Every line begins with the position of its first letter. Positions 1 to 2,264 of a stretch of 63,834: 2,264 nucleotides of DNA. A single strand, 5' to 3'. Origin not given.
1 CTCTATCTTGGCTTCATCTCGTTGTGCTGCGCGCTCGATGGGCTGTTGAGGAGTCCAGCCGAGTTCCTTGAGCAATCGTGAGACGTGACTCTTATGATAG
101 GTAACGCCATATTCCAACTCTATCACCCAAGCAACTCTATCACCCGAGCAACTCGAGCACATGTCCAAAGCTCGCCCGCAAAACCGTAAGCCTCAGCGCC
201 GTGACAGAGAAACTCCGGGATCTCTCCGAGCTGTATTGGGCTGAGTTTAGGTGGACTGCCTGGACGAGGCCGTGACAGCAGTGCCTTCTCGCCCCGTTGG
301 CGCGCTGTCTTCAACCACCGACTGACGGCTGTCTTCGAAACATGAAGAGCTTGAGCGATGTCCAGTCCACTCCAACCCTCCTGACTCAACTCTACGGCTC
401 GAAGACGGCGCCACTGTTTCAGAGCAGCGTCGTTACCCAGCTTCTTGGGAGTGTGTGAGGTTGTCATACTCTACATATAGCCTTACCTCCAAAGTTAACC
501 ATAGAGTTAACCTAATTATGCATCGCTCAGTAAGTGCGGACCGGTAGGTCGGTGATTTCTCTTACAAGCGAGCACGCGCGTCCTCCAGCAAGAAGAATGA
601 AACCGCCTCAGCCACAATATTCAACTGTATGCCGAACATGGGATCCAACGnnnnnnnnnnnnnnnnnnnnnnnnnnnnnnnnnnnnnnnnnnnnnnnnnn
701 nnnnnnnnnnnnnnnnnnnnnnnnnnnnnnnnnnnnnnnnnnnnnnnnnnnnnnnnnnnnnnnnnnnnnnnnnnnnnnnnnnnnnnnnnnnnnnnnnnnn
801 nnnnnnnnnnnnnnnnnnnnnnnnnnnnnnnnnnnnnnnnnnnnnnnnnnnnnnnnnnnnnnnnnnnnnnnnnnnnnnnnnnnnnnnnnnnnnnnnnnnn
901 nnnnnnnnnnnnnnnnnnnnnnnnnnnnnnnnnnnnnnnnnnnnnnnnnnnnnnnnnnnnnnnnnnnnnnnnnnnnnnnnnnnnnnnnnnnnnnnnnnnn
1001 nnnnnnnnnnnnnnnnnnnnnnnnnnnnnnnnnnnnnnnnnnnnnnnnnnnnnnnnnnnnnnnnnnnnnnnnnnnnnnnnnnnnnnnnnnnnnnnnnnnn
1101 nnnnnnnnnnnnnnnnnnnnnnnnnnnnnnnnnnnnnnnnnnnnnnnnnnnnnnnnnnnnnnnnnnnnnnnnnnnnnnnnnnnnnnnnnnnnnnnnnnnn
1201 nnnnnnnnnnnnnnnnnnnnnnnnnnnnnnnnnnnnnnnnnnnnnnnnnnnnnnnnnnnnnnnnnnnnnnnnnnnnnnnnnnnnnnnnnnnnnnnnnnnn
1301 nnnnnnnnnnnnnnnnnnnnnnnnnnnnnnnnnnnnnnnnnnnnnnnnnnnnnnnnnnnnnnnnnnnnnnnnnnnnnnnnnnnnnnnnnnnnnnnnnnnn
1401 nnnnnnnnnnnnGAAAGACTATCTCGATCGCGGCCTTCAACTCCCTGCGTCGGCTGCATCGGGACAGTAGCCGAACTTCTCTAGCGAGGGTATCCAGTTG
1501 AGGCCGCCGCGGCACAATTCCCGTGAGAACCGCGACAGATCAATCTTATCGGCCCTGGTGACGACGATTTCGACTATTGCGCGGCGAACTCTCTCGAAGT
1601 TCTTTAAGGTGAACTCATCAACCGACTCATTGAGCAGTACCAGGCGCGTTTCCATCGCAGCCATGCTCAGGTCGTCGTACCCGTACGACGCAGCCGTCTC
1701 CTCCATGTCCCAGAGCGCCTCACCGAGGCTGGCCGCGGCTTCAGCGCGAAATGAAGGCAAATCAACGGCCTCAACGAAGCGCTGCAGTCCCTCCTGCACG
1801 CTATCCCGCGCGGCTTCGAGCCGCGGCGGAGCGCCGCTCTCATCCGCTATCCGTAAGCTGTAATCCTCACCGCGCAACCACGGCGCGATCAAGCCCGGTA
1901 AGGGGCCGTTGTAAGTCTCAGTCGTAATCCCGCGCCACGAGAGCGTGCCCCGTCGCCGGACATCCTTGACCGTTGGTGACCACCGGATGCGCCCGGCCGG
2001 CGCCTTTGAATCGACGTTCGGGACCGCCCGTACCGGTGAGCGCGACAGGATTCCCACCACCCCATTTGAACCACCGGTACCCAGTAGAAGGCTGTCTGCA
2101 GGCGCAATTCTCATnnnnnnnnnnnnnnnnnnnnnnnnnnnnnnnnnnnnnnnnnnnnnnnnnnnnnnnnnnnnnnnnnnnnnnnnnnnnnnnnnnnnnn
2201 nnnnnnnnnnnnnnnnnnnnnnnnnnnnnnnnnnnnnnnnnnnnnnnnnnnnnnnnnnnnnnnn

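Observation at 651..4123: Three-gene module pairing a HEPN-like Rx4H protein with a PIN-like protein, beside tRNA genes and a dead IS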

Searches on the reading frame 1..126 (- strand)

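Call 112: search_protein_families(library=pfam, proteins=[window:1-126:-], max_evalue=0.01)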
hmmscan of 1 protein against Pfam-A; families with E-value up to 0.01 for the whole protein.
window:1-126:- (42 aa): 1 family
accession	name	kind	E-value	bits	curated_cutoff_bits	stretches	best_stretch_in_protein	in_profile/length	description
PF13592.12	HTH_33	-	4.8e-15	55.3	25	1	2-42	14-54/60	Winged helix-turn helix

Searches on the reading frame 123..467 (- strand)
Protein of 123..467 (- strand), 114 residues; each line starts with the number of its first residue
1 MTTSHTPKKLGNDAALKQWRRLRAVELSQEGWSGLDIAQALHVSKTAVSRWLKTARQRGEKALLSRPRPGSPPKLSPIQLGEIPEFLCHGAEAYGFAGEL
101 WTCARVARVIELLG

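Call 4: search_protein_families(library=pfam, proteins=[window:123-467:-], max_evalue=1)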
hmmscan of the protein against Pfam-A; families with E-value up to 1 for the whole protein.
window:123-467:- (114 aa): 22 families
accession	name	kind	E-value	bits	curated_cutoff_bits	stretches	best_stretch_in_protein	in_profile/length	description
PF13551.12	HTH_29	-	5.5e-11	42.8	28.1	1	21-77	1-60/64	Winged helix-turn helix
PF13384.12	HTH_23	-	1.2e-10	41.3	24.6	1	17-63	3-49/50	Homeodomain-like domain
PF13565.12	HTH_32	-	1.5e-09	38.7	33.7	1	48-110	2-56/73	Homeodomain-like domain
PF13518.12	HTH_28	-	1.4e-08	35.1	25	1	20-69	1-50/52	Helix-turn-helix domain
PF08281.18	Sigma70_r4_2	-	0.00017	21.6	25.7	1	23-58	17-53/54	Sigma-70, region 4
PF08279.18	HTH_11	-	0.00062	20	25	1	28-70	12-53/55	HTH domain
PF06056.18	Terminase_5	-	0.0035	17.7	20.3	1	21-60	3-42/58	Putative ATPase subunit of terminase (gpP-like)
PF00126.33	HTH_1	-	0.0092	16.3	26.6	1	38-68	20-51/60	Bacterial regulatory helix-turn-helix protein, lysR family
PF00292.24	PAX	-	0.012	16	22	1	15-74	17-74/125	'Paired box' domain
PF04218.19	CENP-B_N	-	0.033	14.3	21.2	1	22-55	13-46/53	CENP-B N-terminal DNA-binding domain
PF12802.13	MarR_2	-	0.043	14.4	27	1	18-59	7-48/61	MarR family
PF13560.12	HTH_31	-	0.045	14.5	27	1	18-57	8-40/64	Helix-turn-helix domain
PF13542.12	HTH_Tnp_ISL3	-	0.048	13.6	27.4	1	24-53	20-48/51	Helix-turn-helix domain of transposase family ISL3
PF14549.12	P22_Cro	-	0.05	13.8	30.2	1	37-52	15-30/60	DNA-binding transcriptional regulator Cro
PF01381.28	HTH_3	-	0.059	13.9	23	1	29-52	7-30/55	Helix-turn-helix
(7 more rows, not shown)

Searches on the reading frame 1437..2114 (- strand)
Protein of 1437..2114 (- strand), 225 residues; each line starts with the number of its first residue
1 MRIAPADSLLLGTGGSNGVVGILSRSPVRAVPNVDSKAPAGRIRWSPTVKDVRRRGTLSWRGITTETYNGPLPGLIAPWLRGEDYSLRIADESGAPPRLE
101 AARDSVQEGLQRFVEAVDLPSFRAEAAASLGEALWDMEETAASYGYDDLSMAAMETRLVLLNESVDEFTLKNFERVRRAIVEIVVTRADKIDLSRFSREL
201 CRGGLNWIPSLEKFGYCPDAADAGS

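Call 4: search_protein_families(library=pfam, proteins=[window:1437-2114:-], max_evalue=1)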
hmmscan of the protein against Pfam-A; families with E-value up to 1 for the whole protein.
window:1437-2114:- (225 aa): 0 families

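Call 5: search_protein_families(library=padloc, proteins=[window:1437-2114:-], max_evalue=1)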
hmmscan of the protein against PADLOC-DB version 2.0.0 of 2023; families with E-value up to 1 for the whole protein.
window:1437-2114:- (225 aa): 0 families

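Call 6: search_protein_families(library=ncbifam, proteins=[window:1437-2114:-], max_evalue=1)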
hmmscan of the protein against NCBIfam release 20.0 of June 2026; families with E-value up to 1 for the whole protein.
window:1437-2114:- (225 aa): 1 family
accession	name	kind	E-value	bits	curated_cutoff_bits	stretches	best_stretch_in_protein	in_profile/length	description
NF043018.1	mycofact_MftB_2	exception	0.021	14.9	62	1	143-188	23-67/76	mycofactocin biosynthesis chaperone MftB2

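Call 8: find_homologous_proteins(query=window:1437-2114:-)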
Query window:1437-2114:- (225 aa): 1 proteins with E <= 0.001 among 1151 candidates.
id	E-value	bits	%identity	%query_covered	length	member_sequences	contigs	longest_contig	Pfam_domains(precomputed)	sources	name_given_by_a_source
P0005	8.6e-144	495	100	100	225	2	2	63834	-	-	-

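Call 47: search_protein_families(library=pfam, alignment_id=A6, max_evalue=0.01)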
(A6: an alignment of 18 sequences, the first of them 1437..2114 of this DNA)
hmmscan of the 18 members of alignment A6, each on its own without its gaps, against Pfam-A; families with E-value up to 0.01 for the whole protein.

A. member 1, window:1437-2114:- (225 aa): 0 families

B. families by the number of members that match (of 18 scanned): 4 families
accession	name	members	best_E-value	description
PF02604.26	PhdYeFM_antitox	5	7.5e-13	Antitoxin Phd_YefM, type II toxin-antitoxin system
PF12910.14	PHD_like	2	0.0028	Antitoxin of toxin-antitoxin, RelE / RelB, TA system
PF23096.1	HEAT_PSME4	1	0.0073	Proteasome activator complex subunit 4-like, HEAT repeat-like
PF09693.15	Phage_XkdX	1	0.0075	Phage uncharacterised protein (Phage_XkdX)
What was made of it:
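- On Type II toxin-antitoxin system: Chloroflexota partners have Phd/YefM (call 47).
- Five Chloroflexota partners carry an N-terminal Phd/YefM antitoxin domain, best E 7.5e-13 (call 47). Partners are fused to Phd/YefM antitoxin domains (call 47).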

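Call 98: search_protein_families(library=phrogs, proteins=[window:1437-2114:-], max_evalue=0.01)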
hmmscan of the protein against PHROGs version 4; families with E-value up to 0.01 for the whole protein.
window:1437-2114:- (225 aa): 0 families
